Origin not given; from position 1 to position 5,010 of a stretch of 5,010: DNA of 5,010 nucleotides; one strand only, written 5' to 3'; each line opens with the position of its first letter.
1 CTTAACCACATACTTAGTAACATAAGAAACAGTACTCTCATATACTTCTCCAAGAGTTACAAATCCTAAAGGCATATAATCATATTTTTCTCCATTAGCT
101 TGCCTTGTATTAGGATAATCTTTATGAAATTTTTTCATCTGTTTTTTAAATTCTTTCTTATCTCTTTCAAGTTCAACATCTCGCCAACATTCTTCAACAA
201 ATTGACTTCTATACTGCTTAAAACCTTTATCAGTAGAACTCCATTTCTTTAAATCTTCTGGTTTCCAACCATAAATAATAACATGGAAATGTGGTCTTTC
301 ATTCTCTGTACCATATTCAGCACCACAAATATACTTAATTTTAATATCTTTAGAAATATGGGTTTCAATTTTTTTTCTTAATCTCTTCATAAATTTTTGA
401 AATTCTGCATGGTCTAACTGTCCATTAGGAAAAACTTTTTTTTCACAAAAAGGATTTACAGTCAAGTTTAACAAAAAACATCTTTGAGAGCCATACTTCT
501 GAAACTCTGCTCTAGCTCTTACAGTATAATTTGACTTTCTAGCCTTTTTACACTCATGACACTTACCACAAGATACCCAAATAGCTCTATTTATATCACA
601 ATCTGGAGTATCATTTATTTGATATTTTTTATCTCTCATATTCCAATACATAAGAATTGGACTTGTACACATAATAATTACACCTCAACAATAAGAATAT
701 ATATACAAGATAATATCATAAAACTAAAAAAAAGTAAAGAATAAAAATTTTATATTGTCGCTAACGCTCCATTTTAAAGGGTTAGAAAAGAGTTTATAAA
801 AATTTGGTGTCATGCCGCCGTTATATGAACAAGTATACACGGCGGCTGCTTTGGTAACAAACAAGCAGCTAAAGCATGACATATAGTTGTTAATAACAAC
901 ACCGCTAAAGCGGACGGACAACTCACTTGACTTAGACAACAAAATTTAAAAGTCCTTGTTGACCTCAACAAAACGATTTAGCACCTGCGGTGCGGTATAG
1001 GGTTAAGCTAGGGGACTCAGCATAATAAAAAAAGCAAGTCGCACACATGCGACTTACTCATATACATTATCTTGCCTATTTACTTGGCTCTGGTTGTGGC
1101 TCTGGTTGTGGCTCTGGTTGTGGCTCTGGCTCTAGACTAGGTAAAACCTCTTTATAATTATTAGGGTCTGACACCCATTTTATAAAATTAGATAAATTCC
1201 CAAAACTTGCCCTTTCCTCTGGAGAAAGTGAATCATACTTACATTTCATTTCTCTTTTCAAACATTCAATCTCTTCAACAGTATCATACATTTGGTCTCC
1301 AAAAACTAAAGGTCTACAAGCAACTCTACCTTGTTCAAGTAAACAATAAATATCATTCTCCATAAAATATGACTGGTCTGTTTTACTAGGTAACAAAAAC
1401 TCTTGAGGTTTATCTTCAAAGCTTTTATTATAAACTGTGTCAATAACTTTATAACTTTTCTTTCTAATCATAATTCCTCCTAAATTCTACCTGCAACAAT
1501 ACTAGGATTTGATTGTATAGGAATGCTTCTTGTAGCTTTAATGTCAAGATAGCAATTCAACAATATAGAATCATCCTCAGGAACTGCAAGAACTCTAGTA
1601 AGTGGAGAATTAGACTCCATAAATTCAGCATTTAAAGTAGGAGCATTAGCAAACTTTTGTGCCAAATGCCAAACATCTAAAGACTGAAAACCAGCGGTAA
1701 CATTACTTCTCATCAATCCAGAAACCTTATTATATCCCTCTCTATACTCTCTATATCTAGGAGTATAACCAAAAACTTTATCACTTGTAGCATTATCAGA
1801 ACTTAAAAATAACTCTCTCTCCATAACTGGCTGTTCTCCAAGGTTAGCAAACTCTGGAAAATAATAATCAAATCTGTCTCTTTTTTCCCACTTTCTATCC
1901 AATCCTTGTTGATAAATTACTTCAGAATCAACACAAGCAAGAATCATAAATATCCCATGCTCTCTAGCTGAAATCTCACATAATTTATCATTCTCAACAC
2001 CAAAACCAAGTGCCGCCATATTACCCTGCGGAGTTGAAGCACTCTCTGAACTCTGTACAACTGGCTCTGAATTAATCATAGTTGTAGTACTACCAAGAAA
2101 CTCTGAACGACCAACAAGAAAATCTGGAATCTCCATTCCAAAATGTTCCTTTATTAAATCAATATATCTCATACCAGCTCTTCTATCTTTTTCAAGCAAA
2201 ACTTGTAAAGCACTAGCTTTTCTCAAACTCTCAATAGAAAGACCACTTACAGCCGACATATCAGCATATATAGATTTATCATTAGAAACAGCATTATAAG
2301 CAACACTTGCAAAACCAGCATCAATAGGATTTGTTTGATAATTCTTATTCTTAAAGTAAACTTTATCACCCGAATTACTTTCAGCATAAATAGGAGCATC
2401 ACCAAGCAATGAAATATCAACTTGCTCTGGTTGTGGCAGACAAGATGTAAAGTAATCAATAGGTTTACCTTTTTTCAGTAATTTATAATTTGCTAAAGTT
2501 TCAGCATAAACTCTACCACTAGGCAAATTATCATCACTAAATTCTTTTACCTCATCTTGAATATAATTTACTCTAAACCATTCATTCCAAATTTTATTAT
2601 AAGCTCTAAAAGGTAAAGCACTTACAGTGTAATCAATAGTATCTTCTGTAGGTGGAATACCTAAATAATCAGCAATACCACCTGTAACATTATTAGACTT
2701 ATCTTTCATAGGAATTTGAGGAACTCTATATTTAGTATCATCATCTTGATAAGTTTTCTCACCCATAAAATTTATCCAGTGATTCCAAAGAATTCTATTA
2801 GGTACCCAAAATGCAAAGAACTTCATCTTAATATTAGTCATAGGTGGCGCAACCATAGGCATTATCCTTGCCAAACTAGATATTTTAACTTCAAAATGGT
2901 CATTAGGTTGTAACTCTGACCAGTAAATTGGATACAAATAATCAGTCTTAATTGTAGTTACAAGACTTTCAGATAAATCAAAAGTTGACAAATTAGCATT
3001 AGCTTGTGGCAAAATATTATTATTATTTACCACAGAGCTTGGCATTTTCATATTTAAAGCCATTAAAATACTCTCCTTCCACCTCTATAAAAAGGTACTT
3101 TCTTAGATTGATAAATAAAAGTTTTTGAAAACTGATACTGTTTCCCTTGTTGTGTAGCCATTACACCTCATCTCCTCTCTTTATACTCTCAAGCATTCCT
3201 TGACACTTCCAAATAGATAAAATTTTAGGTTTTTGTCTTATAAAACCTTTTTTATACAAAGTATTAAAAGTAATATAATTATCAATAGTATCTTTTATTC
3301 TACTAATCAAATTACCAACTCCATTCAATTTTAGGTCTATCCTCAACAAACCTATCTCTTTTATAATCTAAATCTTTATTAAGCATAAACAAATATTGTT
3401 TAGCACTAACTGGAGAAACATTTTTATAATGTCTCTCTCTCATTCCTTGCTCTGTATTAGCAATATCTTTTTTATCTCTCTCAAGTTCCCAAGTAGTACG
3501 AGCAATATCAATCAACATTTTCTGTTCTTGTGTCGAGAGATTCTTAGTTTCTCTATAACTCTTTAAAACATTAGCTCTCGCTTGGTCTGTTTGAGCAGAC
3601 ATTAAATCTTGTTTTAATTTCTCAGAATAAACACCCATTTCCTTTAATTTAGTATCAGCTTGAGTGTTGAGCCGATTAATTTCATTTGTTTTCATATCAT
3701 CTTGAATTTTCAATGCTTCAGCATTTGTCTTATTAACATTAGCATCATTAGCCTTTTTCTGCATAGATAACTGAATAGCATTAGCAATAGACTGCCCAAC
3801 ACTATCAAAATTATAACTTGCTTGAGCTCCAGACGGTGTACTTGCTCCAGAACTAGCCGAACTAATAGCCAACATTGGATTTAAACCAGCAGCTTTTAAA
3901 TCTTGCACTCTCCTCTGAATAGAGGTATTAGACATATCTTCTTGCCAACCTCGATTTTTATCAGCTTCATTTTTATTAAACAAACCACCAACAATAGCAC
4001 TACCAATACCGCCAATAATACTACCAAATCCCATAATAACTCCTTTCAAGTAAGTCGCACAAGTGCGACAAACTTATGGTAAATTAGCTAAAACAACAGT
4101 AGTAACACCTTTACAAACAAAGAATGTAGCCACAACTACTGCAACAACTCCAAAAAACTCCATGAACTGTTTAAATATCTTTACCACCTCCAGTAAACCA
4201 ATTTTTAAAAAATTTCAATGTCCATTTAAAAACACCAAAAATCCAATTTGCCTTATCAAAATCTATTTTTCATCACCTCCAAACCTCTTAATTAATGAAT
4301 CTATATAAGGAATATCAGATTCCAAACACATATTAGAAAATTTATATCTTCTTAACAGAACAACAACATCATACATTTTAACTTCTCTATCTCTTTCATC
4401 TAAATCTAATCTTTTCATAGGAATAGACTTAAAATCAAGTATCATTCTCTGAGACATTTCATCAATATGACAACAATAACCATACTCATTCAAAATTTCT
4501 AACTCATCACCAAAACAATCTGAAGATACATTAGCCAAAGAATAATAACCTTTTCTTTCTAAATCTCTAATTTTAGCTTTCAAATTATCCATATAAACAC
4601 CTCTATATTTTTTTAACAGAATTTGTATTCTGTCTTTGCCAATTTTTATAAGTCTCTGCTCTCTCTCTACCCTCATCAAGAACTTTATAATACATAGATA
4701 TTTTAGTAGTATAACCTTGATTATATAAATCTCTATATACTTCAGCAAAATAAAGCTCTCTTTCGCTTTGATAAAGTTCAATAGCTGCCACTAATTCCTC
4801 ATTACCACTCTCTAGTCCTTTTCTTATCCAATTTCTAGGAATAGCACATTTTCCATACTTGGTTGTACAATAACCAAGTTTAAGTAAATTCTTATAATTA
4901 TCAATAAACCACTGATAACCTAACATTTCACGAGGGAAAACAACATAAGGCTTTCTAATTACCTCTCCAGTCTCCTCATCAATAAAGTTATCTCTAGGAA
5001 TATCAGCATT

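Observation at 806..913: Dense cluster of nested G/C-rich inverted repeats (candidate three-way junction) in the Rep-proximal intergenic region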

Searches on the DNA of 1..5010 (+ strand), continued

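Call 89: search_with_rna_model(model_id=R1, sources=[L208, L209, L210, L211, L212, L214, L215, L216, L217, L218, L219, L220, L221, L222, L223, L224, L225, L226, L227, L228, L229, L230, L231, L233, L234, L235, L236, L237, L238, L239, L240, L241, L242, L243, L244, L245, L246, L247, L248, L249, L250, L251, L252, L253, L254, L255, L256, L257, L258, L259, L260, L261, L262, L263, L264, L265, L266, L267, L268, L269, L271, L272, L273, L274, L275, L276, L277, L278, L279, L280, L281, L282, L283, L284, L285, L286, L287, L296, L297, L298, L126, L128, L129, L130, L131, L140, L142, L159, L186, L187, L197, L199], max_evalue=1, filters=default)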
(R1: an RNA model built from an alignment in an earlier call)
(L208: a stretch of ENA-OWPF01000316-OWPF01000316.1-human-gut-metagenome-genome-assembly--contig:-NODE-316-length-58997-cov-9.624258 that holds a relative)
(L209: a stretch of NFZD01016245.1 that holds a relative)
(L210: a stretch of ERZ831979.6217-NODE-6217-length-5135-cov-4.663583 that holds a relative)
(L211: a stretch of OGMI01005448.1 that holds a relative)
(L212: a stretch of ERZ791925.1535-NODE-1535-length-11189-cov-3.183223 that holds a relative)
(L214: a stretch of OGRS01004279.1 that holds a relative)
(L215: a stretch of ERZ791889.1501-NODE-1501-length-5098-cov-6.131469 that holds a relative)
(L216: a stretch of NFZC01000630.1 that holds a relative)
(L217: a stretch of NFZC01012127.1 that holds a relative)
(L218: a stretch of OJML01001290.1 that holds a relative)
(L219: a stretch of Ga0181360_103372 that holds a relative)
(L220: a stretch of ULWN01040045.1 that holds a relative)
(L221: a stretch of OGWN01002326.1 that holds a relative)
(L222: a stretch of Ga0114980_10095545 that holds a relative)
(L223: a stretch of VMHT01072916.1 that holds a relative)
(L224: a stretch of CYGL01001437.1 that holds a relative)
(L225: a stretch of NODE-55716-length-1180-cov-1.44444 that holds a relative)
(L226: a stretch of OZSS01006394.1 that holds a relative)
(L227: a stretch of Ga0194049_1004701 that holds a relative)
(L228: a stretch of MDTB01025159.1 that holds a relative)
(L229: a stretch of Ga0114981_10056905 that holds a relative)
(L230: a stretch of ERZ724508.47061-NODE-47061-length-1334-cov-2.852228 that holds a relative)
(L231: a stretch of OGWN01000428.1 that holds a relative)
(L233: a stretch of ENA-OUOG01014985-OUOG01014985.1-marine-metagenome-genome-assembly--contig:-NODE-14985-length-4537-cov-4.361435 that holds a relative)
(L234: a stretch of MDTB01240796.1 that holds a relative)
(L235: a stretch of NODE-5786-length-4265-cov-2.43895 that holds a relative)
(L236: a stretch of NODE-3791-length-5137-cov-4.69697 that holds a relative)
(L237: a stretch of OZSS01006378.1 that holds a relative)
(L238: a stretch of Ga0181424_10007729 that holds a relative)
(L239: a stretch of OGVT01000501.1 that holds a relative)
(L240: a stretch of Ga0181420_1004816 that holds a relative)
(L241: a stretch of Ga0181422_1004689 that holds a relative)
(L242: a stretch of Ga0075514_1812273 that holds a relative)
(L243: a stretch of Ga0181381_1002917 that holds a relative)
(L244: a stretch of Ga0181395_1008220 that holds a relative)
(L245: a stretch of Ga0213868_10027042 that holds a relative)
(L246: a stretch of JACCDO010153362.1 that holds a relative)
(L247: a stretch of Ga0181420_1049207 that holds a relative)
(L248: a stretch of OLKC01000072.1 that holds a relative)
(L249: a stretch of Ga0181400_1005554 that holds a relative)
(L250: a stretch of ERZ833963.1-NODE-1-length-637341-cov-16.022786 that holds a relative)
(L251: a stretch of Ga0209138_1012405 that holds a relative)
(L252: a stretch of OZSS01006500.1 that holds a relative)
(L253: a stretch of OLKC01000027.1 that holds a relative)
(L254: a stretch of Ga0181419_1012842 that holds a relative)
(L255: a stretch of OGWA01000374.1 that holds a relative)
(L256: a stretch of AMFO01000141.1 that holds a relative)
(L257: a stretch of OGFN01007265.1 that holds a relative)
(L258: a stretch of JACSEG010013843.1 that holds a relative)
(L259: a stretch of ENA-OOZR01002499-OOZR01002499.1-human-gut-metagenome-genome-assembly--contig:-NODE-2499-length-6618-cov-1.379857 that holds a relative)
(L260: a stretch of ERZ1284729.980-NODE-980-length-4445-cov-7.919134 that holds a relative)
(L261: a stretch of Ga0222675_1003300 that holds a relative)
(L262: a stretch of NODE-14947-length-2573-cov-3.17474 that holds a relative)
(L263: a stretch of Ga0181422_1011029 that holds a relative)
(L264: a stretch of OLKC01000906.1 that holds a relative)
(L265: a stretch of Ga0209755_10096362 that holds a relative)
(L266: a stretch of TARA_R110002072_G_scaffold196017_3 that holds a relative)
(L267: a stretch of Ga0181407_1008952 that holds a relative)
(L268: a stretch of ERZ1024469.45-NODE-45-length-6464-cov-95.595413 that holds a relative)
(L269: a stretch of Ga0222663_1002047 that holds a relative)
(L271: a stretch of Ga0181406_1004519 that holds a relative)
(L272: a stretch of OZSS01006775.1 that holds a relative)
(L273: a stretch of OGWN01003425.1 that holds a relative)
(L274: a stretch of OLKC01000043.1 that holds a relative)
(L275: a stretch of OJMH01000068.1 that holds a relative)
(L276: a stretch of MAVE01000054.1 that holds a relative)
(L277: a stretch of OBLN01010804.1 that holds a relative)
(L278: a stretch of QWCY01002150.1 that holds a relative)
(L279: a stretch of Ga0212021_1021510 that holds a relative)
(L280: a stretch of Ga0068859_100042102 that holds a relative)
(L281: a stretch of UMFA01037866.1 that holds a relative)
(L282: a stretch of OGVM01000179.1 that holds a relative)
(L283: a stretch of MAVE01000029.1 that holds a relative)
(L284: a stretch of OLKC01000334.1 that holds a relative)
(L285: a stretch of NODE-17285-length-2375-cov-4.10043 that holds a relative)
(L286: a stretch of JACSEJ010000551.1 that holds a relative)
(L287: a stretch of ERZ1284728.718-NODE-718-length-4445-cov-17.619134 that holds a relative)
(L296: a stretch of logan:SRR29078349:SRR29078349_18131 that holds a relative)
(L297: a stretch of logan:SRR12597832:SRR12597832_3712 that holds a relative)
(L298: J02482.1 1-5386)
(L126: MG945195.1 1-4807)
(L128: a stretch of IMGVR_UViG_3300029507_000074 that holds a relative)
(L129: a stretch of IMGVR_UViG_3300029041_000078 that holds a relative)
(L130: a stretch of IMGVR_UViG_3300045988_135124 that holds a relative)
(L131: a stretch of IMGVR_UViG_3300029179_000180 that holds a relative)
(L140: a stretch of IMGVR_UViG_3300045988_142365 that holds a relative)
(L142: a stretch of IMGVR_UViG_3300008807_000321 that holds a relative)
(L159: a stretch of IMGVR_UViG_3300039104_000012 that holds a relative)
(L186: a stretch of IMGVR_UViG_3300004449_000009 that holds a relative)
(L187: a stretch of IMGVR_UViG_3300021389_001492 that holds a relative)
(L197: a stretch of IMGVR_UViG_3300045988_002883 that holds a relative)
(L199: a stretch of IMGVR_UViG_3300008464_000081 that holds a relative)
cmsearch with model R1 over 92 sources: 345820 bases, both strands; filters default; matches with E-value up to 1: 49.
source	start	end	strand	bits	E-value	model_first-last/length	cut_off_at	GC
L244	887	933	+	61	2e-12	1-47/47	no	0.49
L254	1347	1393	+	61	2e-12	1-47/47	no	0.49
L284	1403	1449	+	61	2e-12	1-47/47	no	0.49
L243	2638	2684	+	59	6e-12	1-47/47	no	0.51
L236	2556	2603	+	58.9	6.3e-12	1-47/47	no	0.54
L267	2142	2189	+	58.9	6.3e-12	1-47/47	no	0.54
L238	885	932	+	58.5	8.1e-12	1-47/47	no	0.5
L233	222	269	+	58.4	8.6e-12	1-47/47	no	0.52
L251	2559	2606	+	58.4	8.6e-12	1-47/47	no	0.52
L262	1555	1602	+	58.4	8.6e-12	1-47/47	no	0.52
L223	1924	1971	+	56.8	2.1e-11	1-47/47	no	0.54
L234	18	65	+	56.6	2.3e-11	1-47/47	no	0.54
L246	2789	2836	+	56.6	2.3e-11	1-47/47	no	0.44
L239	2151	2198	+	56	3.3e-11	1-47/47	no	0.42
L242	1308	1354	+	55.8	3.7e-11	1-47/47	no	0.45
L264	621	668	+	55.2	5.2e-11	1-47/47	no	0.5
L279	426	472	+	55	5.7e-11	1-47/47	no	0.4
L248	2529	2575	+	55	5.7e-11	1-47/47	no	0.49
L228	318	364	+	55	5.9e-11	1-47/47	no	0.51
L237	1673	1720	+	54.3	8.4e-11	1-47/47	no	0.54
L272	387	433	+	53.9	1.1e-10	1-47/47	no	0.49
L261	2706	2751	+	52.9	1.9e-10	1-47/47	no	0.48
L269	2706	2751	+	52.9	1.9e-10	1-47/47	no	0.48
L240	680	727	+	51.4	4.3e-10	1-47/47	no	0.52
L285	1251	1299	+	50.1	9.4e-10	1-47/47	no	0.43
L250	4861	4905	+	49.7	1.1e-09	1-47/47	no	0.51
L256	2364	2409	+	49.2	1.5e-09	1-47/47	no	0.46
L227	1053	1097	+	47.6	3.7e-09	1-47/47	no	0.33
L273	982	1028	+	46.8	5.8e-09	1-47/47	no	0.34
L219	169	214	+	46.8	5.9e-09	1-47/47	no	0.39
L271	2560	2608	+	43.5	3.7e-08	1-47/47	no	0.55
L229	1401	1444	+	43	5.2e-08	1-47/47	no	0.36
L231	2721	2765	+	42.5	6.7e-08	1-47/47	no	0.31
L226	1508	1553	+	42.2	7.9e-08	1-47/47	no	0.57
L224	4566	4612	+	41.7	1.1e-07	1-47/47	no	0.47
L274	2279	2323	+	41.6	1.1e-07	1-47/47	no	0.49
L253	523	566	+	39.8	3.1e-07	1-47/47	no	0.41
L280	2566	2613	+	35.3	3.8e-06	1-47/47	no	0.54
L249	1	29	+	34.8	5.2e-06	19-47/47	5'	0.48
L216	84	129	+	33.3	1.2e-05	1-47/47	no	0.39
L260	1440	1485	+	27.4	0.00033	1-47/47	no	0.57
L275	3837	3882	-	26.6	0.00053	1-47/47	no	0.5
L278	3837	3882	-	26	0.00074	1-47/47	no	0.48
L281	3882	3927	-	24.9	0.0014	1-47/47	no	0.5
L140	96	139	+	18.1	0.064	1-47/47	no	0.3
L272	386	422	-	14.4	0.52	4-40/47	no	0.51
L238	806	835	+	14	0.63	1-47/47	no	0.63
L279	418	464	-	13.6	0.79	1-47/47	no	0.43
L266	1325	1371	-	13.2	0.99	4-40/47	no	0.28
